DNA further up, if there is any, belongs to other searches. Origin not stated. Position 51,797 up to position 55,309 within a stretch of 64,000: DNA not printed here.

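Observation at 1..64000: Locus-wide toolkit of modular secreted enzymes: interchangeable Cys-rich repeat stalks fused to different hydrolase heads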

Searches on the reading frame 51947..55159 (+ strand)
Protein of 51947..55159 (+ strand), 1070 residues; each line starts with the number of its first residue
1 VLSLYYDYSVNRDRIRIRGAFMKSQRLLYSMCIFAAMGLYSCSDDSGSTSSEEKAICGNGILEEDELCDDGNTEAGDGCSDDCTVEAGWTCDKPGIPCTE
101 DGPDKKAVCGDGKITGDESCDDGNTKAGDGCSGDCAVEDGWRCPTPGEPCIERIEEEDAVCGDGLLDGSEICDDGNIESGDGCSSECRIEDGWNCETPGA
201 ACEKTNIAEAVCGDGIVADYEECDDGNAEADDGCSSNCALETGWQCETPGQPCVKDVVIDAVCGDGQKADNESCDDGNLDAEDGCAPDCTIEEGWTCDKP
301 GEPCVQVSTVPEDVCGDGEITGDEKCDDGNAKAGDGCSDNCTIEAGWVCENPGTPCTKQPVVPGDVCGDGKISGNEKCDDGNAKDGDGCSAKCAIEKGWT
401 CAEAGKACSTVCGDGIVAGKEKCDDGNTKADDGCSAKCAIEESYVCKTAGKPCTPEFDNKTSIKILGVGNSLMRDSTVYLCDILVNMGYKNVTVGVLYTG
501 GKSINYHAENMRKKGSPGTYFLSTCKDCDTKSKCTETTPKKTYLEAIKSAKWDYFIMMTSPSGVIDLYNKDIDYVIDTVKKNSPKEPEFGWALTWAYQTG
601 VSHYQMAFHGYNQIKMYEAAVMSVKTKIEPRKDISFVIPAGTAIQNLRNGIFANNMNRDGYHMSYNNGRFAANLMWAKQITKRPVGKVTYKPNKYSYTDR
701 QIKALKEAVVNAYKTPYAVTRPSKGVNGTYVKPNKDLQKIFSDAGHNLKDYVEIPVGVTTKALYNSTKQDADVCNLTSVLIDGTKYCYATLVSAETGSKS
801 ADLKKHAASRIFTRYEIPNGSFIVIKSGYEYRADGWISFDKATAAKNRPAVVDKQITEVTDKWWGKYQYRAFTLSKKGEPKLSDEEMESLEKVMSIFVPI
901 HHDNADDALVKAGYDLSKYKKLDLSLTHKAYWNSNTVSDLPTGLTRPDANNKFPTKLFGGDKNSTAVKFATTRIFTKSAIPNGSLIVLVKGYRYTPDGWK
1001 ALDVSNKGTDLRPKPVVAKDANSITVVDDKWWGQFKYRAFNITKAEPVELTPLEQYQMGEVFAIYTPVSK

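Call 5: search_protein_families(library=pfam, proteins=[window:51947-55159:+], max_evalue=0.01)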
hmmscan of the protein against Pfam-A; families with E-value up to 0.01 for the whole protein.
window:51947-55159:+ (1070 aa): 3 families
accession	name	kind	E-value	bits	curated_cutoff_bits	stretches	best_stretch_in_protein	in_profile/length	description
PF13948.11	DUF4215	-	4.5e-52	174.6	27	8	397-438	6-46/47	Domain of unknown function (DUF4215)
PF16227.11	DUF4886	-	7.2e-44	150.1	26.7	1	464-709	1-239/242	Domain of unknown function (DUF4886)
PF23763.2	Beta-barrel_GLAA-B_I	-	0.009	16.6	28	0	814-844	25-55/95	GLAA-B beta-barrel domain I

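Call 6: search_protein_families(library=ncbifam, proteins=[window:51947-55159:+], max_evalue=0.01)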
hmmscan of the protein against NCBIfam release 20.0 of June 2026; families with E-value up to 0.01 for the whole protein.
window:51947-55159:+ (1070 aa): 1 family
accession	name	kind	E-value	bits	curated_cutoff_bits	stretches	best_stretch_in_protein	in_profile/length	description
TIGR02232.1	myxo_disulf_rpt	repeat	9.7e-106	345.3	20.8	8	366-401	3-38/38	cysteine-rich acidic repeat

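Call 47: search_solved_structures(query=window:52010-55159:+, max_evalue=0.1, show_alignments=1)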
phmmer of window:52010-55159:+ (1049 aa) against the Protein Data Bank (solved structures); distinct sequences matched with E-value up to 0.1: 1.
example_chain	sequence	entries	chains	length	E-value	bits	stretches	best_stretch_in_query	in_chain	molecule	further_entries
4i8i_A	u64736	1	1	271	1.5e-32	115.6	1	438-699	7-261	hypothetical protein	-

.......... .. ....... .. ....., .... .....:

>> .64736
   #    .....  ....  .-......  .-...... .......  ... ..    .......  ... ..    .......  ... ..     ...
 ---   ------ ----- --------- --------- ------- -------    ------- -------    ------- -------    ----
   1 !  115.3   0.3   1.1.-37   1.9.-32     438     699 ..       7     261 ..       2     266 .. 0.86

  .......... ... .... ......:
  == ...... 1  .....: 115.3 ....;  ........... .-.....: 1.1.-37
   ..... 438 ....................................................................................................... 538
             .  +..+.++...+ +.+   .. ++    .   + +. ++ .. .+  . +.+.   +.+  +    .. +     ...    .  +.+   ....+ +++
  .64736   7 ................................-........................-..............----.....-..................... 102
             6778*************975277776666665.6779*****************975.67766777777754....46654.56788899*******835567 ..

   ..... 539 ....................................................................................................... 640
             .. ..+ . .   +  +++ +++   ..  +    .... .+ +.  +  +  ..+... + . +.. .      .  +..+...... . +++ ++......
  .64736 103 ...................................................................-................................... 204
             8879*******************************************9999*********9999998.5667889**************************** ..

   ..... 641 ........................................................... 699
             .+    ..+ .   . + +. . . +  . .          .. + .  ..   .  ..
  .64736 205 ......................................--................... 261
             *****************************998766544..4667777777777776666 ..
